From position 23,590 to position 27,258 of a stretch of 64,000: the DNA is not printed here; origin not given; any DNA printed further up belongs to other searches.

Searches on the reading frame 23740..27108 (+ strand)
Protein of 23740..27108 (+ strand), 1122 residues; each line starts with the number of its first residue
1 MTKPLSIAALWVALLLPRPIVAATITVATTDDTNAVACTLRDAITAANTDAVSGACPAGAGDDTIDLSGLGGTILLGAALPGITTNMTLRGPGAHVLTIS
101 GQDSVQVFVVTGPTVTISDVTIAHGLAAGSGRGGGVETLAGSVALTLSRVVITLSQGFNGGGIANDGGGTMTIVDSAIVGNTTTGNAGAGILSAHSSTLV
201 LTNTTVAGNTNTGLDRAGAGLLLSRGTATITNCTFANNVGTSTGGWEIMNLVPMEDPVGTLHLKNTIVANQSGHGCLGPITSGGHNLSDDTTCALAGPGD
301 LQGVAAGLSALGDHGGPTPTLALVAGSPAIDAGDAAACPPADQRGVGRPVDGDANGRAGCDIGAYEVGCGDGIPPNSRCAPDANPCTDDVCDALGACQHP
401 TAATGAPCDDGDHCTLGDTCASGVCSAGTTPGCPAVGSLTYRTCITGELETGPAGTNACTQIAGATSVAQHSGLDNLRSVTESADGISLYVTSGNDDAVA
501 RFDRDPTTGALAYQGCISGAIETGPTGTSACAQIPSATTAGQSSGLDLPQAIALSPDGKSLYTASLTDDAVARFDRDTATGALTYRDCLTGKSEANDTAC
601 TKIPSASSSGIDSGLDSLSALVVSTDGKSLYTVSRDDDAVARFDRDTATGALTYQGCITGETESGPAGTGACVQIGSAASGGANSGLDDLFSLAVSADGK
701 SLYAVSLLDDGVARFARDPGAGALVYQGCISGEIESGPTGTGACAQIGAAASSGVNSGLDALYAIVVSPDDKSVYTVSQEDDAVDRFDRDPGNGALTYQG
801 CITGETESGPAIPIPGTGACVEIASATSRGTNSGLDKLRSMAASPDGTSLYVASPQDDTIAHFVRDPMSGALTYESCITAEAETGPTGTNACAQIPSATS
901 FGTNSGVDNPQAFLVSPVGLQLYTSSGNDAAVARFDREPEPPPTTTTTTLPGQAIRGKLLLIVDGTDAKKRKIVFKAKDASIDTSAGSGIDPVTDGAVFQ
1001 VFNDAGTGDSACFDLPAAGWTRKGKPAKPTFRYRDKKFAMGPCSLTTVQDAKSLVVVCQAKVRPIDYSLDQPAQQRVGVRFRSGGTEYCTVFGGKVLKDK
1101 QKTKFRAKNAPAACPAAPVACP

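Call 7: search_protein_families(library=pfam, proteins=[window:23740-27108:+], max_evalue=0.001)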
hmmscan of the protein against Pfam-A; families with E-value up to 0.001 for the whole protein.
window:23740-27108:+ (1122 aa): 3 families
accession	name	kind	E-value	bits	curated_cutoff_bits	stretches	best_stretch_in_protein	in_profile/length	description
PF10282.15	Lactonase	-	1.8e-19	70.6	21.7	0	616-658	244-286/344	Lactonase, 7-bladed beta-propeller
PF13229.12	Beta_helix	-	3.1e-07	30.6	25.9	1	99-240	18-139/158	Right handed beta helix region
PF08450.18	SGL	-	5.1e-06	26.7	26.3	0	541-589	128-176/246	SMP-30/Gluconolactonase/LRE-like region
